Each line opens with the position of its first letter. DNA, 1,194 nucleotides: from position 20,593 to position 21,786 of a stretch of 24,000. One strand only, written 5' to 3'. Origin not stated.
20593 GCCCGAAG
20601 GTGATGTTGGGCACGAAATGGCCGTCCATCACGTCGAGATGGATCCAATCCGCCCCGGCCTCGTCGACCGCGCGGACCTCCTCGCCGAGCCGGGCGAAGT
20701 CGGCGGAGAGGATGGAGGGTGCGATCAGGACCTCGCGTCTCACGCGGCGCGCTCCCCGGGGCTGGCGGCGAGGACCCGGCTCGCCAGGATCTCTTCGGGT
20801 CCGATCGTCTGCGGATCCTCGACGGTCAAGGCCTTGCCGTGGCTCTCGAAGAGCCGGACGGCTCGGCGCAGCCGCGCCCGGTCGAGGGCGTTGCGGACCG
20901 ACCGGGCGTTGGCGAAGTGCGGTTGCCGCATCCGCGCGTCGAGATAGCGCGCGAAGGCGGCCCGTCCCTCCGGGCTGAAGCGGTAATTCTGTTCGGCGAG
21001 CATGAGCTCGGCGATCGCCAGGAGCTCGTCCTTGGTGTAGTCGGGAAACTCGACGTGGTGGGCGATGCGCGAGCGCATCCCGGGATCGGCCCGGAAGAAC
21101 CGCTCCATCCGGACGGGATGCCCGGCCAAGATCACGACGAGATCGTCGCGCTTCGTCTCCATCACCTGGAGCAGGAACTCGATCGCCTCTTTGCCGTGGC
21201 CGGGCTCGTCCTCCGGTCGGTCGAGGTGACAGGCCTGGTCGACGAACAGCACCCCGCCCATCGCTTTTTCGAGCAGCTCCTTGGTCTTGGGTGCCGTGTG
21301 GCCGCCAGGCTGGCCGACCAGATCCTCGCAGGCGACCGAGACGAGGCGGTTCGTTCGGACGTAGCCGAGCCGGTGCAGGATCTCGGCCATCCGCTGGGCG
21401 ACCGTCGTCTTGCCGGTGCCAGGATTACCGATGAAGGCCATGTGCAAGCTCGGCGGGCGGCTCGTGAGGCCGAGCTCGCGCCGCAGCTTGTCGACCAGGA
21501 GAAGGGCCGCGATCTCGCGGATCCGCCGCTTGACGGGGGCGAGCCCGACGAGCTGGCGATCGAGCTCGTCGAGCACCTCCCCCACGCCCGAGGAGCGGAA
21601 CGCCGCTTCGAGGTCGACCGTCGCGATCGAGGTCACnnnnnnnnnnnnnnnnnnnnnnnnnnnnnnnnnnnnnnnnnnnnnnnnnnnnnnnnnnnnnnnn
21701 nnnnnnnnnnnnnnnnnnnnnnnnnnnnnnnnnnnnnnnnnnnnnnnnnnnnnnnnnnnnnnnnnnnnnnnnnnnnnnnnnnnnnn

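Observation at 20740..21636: CbbX AAA+ activase carries a natural Walker-B Glu->Gln and has lost the pore-loop tyrosine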

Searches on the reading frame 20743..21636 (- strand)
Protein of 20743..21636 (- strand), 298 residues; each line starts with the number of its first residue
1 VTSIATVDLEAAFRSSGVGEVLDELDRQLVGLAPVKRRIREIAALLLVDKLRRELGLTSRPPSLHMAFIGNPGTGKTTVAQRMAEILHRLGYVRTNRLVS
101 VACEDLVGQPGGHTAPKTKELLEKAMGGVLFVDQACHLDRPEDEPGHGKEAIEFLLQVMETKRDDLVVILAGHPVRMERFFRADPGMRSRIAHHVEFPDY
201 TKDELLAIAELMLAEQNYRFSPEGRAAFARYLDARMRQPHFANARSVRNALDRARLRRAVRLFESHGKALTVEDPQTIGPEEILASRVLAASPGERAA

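Call 6: search_protein_families(library=ncbifam, proteins=[window:20743-21636:-])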
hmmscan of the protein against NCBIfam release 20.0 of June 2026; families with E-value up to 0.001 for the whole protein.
window:20743-21636:- (298 aa): 5 families
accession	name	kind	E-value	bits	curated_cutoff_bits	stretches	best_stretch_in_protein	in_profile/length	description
TIGR02880.1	cbbX_cfxQ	equivalog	1.4e-132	441.2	459.25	1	7-288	2-283/284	CbbX protein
TIGR02881.1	spore_V_K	equivalog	3.4e-70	236.1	422.95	1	24-265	4-245/261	stage V sporulation protein K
TIGR03922.1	T7SS_EccA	equivalog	4e-53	180.8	466.65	1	23-286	273-551/557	type VII secretion AAA-ATPase EccA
NF042959.1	IteA_antiphage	equivalog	0.00042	19.6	510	1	63-171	125-231/367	anti-phage ATPase IteA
TIGR00763.1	lon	equivalog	0.00047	18.7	608.05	1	22-94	321-383/795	endopeptidase La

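Call 7: find_homologous_proteins(query=window:20743-21636:-)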
Query window:20743-21636:- (298 aa): 8000 proteins with E <= 0.001 among 8000 candidates; the best 120 are listed.
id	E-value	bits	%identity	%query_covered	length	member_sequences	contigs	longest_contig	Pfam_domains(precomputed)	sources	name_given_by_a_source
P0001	4.6e-184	629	96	100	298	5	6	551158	PF17866.9,PF00004.36,PF13401.13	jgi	jgi:probable Rubsico expression protein CbbX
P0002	8.0e-160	549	-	-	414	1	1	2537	PF03266.22,PF05707.19,PF13245.13,PF17866.9,PF00004.36,PF13401.13,PF09848.16,PF07728.21,PF01078.28,PF04851.22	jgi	-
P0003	8.8e-160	549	87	99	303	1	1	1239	PF17866.9,PF00004.36,PF13401.13,PF07728.21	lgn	-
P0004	2.8e-159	547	87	99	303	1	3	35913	PF17866.9,PF00004.36,PF13401.13,PF07728.21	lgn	-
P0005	4.7e-158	543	86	99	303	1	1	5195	PF17866.9,PF00004.36,PF13401.13,PF07728.21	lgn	-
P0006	5.5e-157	540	85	100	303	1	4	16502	PF17866.9,PF00004.36,PF13401.13,PF07728.21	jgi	jgi:probable Rubsico expression protein CbbX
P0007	1.3e-156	539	84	100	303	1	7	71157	PF17866.9,PF00004.36,PF13401.13,PF07728.21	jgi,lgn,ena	jgi:probable Rubsico expression protein CbbX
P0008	1.9e-156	538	84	100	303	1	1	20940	PF17866.9,PF00004.36,PF13401.13,PF07728.21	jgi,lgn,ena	-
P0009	2.4e-156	538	84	99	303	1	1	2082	PF17866.9,PF00004.36,PF13401.13,PF07728.21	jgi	jgi:probable Rubsico expression protein CbbX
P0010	1.1e-155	536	85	99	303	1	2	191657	PF17866.9,PF00004.36,PF13401.13,PF07728.21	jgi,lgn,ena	-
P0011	2.2e-154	531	84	100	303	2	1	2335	PF17866.9,PF00004.36,PF13401.13,PF07728.21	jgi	jgi:probable Rubsico expression protein CbbX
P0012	3.5e-154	531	84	98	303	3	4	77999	PF17866.9,PF00004.36,PF13401.13,PF07728.21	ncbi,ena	-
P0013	6.1e-151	520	82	99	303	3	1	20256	PF17866.9,PF00004.36,PF13401.13,PF07728.21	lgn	-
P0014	3.4e-149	514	81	99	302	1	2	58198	PF17866.9,PF00004.36,PF13401.13,PF07728.21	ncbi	-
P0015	4.0e-147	507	79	99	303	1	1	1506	PF17866.9,PF00004.36,PF13401.13,PF07728.21,PF01078.28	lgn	-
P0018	2.8e-143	495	80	98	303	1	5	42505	PF17866.9,PF00004.36,PF13401.13,PF07728.21,PF01078.28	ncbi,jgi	jgi:probable Rubsico expression protein CbbX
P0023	3.2e-135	468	72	99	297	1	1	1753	PF17866.9,PF00004.36,PF13401.13,PF07728.21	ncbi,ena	-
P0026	9.0e-135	467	72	98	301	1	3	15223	PF17866.9,PF00004.36,PF13401.13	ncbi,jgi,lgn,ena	jgi:probable Rubsico expression protein CbbX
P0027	1.1e-134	467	73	95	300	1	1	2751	PF17866.9,PF00004.36,PF13401.13,PF07728.21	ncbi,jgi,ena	jgi:probable Rubsico expression protein CbbX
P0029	2.0e-134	466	73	97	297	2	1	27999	PF17866.9,PF00004.36,PF13401.13,PF07728.21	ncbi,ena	-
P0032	3.8e-134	465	75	97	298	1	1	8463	PF17866.9,PF00004.36,PF13401.13,PF07728.21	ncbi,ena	-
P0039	1.2e-133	463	74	97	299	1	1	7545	PF17866.9,PF00004.36,PF13401.13,PF07728.21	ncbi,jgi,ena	jgi:probable Rubsico expression protein CbbX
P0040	1.2e-133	463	72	97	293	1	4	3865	PF17866.9,PF00004.36,PF13401.13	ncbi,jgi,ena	jgi:probable Rubsico expression protein CbbX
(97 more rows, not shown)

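Call 9: find_encoding_contigs(protein=window:20743-21636:-, flank=10000, max_places=4)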
Protein window:20743-21636:- (298 aa): 4 contigs read that carry it; 4 places shown.
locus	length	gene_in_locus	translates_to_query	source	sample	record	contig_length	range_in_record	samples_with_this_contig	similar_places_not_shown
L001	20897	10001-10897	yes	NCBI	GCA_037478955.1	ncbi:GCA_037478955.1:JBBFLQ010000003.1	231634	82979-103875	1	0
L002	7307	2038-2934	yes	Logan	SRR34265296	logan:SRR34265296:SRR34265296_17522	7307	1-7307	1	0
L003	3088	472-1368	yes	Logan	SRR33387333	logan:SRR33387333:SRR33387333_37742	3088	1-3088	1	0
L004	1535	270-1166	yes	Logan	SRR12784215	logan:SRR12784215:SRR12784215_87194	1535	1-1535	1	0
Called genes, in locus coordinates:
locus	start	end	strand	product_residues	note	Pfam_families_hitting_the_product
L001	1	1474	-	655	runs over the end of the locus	PF02824:TGS, PF07973:tRNA_SAD, PF00587:tRNA-synt_2b, PF03129:HGTP_anticodon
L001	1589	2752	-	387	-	PF13439:Glyco_transf_4, PF13579:Glyco_trans_4_4, PF00534:Glycos_transf_1, PF13692:Glyco_trans_1_4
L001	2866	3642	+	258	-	PF12146:Hydrolase_4, PF12697:Abhydrolase_6, PF00561:Abhydrolase_1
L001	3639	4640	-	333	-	PF00126:HTH_1, PF03466:LysR_substrate, PF12727:PBP_like (weak)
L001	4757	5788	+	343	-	PF00316:FBPase, PF18913:FBPase_C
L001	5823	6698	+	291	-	PF00485:PRK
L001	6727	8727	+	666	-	PF00456:Transketolase_N, PF13292:DXP_synthase_N (weak), PF00676:E1_dh (weak), PF02779:Transket_pyr, PF02780:Transketolase_C, PF22613:Transketolase_C_1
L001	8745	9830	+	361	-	PF01116:F_bP_aldolase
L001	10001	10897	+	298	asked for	PF00004:AAA, PF13401:AAA_22 (faint), PF17866:AAA_lid_6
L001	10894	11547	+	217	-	PF00834:Ribul_P_3_epim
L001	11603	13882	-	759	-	PF00916:Sulfate_transp, PF16983:MFS_MOT1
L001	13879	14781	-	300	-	PF00293:NUDIX, PF14815:NUDIX_4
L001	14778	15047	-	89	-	PF01329:Pterin_4a (weak)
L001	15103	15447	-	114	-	PF00936:BMC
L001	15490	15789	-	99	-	PF00936:BMC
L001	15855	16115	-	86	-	PF03319:EutN_CcmL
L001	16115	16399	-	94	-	PF03319:EutN_CcmL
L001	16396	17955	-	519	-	PF20687:CsoSCA_N, PF20686:CsoSCA_cat, PF08936:CsoSCA_C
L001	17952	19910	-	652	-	PF12288:CsoS2_M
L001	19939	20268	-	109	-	PF00101:RuBisCO_small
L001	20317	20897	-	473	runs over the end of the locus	PF02788:RuBisCO_large_N, PF00016:RuBisCO_large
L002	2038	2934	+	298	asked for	PF00004:AAA, PF13401:AAA_22 (faint), PF17866:AAA_lid_6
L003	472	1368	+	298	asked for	PF00004:AAA, PF13401:AAA_22 (faint), PF17866:AAA_lid_6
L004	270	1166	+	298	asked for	PF00004:AAA, PF13401:AAA_22 (faint), PF17866:AAA_lid_6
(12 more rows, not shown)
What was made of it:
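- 20740..21636 (-): cbbX-derived ORF, 298 aa, GTG start: an orphaned, pore-less CbbX orthologue. The exact protein is present in four assemblies (call 9).
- Checked: The exact protein is encoded in an NCBI MAG and in three independent Logan SRA assemblies (call 9).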

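Call 10: find_encoding_contigs(protein=P0001, flank=10000, max_places=6)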
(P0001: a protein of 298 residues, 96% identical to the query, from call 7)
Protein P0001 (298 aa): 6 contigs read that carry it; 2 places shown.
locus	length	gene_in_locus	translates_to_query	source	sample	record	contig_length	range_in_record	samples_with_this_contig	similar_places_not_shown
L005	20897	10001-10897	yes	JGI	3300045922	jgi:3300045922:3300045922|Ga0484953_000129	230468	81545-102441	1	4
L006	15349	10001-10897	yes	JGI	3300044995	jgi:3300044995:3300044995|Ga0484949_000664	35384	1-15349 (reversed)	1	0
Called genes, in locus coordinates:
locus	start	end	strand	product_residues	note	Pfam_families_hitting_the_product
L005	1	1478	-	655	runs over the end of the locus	PF02824:TGS, PF07973:tRNA_SAD, PF00587:tRNA-synt_2b, PF03129:HGTP_anticodon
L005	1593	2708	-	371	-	PF13439:Glyco_transf_4, PF13579:Glyco_trans_4_4, PF00534:Glycos_transf_1, PF13692:Glyco_trans_1_4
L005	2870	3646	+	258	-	PF12146:Hydrolase_4, PF12697:Abhydrolase_6, PF00561:Abhydrolase_1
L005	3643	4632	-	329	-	PF00126:HTH_1, PF03466:LysR_substrate, PF12727:PBP_like (weak)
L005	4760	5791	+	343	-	PF00316:FBPase, PF18913:FBPase_C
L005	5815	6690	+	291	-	PF00485:PRK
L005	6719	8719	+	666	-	PF00456:Transketolase_N, PF13292:DXP_synthase_N (faint), PF00676:E1_dh (weak), PF02779:Transket_pyr, PF02780:Transketolase_C, PF22613:Transketolase_C_1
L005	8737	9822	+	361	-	PF01116:F_bP_aldolase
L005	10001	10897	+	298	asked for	PF00004:AAA, PF13401:AAA_22 (weak), PF17866:AAA_lid_6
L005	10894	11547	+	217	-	PF00834:Ribul_P_3_epim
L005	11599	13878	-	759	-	PF00916:Sulfate_transp, PF16983:MFS_MOT1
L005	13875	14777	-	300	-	PF00293:NUDIX, PF14815:NUDIX_4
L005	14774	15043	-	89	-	PF01329:Pterin_4a (weak)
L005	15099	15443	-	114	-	PF00936:BMC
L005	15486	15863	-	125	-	PF00936:BMC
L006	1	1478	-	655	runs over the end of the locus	PF02824:TGS, PF07973:tRNA_SAD, PF00587:tRNA-synt_2b, PF03129:HGTP_anticodon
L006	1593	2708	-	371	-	PF13439:Glyco_transf_4, PF13579:Glyco_trans_4_4, PF00534:Glycos_transf_1, PF13692:Glyco_trans_1_4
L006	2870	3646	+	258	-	PF12146:Hydrolase_4, PF12697:Abhydrolase_6, PF00561:Abhydrolase_1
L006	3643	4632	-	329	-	PF00126:HTH_1, PF03466:LysR_substrate, PF12727:PBP_like (weak)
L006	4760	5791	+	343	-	PF00316:FBPase, PF18913:FBPase_C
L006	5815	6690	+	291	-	PF00485:PRK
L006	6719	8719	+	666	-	PF00456:Transketolase_N, PF13292:DXP_synthase_N (faint), PF00676:E1_dh (weak), PF02779:Transket_pyr, PF02780:Transketolase_C, PF22613:Transketolase_C_1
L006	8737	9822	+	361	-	PF01116:F_bP_aldolase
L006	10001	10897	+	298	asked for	PF00004:AAA, PF13401:AAA_22 (weak), PF17866:AAA_lid_6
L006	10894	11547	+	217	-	PF00834:Ribul_P_3_epim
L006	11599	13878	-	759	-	PF00916:Sulfate_transp, PF16983:MFS_MOT1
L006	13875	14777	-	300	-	PF00293:NUDIX, PF14815:NUDIX_4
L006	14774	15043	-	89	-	PF01329:Pterin_4a (weak)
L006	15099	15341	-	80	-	PF00936:BMC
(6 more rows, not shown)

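Call 13: find_encoding_contigs(protein=P0010, flank=10000, max_places=2)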
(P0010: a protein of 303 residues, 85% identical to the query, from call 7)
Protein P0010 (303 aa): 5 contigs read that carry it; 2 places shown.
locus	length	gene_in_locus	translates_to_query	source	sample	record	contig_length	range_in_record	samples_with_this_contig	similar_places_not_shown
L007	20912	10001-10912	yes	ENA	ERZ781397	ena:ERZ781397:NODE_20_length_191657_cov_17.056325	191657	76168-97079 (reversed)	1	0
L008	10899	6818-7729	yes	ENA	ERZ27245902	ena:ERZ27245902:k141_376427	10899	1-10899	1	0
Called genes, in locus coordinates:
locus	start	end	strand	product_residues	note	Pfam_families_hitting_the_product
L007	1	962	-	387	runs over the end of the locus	PF13439:Glyco_transf_4, PF13579:Glyco_trans_4_4, PF00534:Glycos_transf_1, PF13692:Glyco_trans_1_4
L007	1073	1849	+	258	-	PF12146:Hydrolase_4, PF12697:Abhydrolase_6, PF00561:Abhydrolase_1, PF00326:Peptidase_S9 (faint)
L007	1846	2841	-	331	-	PF00126:HTH_1, PF03466:LysR_substrate, PF12727:PBP_like (weak)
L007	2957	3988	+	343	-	PF00316:FBPase, PF18913:FBPase_C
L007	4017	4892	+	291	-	PF00485:PRK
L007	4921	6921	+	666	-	PF00456:Transketolase_N, PF13292:DXP_synthase_N (weak), PF00676:E1_dh (weak), PF02779:Transket_pyr, PF02780:Transketolase_C, PF22613:Transketolase_C_1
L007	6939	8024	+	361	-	PF01116:F_bP_aldolase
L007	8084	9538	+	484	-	PF02788:RuBisCO_large_N, PF00016:RuBisCO_large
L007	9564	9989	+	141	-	PF00101:RuBisCO_small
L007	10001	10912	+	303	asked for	PF13401:AAA_22 (weak), PF00004:AAA, PF07728:AAA_5 (weak), PF17866:AAA_lid_6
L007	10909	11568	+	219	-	PF00834:Ribul_P_3_epim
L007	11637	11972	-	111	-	-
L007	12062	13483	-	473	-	PF00916:Sulfate_transp, PF16983:MFS_MOT1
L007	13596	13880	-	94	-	PF03319:EutN_CcmL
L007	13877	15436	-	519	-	PF20687:CsoSCA_N, PF20686:CsoSCA_cat, PF08936:CsoSCA_C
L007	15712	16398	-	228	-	-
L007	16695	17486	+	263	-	-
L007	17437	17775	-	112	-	PF00101:RuBisCO_small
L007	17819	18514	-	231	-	PF00016:RuBisCO_large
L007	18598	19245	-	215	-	-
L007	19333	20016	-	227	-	-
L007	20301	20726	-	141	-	-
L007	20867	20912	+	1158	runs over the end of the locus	PF02775:TPP_enzyme_C (weak), PF01558:POR, PF20169:DUF6537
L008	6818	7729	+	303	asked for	PF13401:AAA_22 (weak), PF00004:AAA, PF07728:AAA_5 (weak), PF17866:AAA_lid_6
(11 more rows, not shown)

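Call 14: find_encoding_contigs(protein=P0012, flank=10000, max_places=2)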
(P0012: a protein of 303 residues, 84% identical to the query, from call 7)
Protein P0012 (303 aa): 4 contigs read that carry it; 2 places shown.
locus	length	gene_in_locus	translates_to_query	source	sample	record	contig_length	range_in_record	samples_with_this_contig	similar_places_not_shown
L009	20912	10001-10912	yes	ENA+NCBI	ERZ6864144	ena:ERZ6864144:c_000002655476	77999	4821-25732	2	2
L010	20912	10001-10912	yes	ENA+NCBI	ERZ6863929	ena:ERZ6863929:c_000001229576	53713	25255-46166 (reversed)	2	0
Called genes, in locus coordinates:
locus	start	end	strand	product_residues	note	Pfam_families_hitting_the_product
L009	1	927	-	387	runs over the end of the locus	PF13439:Glyco_transf_4, PF13579:Glyco_trans_4_4, PF00534:Glycos_transf_1, PF13692:Glyco_trans_1_4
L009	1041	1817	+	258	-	PF20408:Abhydrolase_11 (faint), PF12146:Hydrolase_4, PF12697:Abhydrolase_6, PF00561:Abhydrolase_1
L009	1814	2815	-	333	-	PF00126:HTH_1, PF03466:LysR_substrate, PF12727:PBP_like (weak)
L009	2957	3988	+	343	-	PF00316:FBPase, PF18913:FBPase_C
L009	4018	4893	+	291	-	PF00485:PRK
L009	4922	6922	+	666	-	PF00456:Transketolase_N, PF13292:DXP_synthase_N (faint), PF00676:E1_dh (weak), PF02779:Transket_pyr, PF02780:Transketolase_C, PF22613:Transketolase_C_1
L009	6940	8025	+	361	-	PF01116:F_bP_aldolase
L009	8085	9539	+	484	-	PF02788:RuBisCO_large_N, PF00016:RuBisCO_large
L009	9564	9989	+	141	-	PF00101:RuBisCO_small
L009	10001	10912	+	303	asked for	PF13401:AAA_22 (weak), PF00004:AAA, PF07728:AAA_5 (weak), PF17866:AAA_lid_6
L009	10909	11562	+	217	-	PF00834:Ribul_P_3_epim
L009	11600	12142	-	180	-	-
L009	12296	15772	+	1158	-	PF02775:TPP_enzyme_C (weak), PF01558:POR, PF20169:DUF6537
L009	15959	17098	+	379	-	PF08450:SGL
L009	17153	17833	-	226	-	PF01209:Ubie_methyltran, PF13489:Methyltransf_23, PF13649:Methyltransf_25, PF13847:Methyltransf_31, PF08241:Methyltransf_11, PF08242:Methyltransf_12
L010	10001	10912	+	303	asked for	PF13401:AAA_22 (weak), PF00004:AAA, PF07728:AAA_5 (weak), PF17866:AAA_lid_6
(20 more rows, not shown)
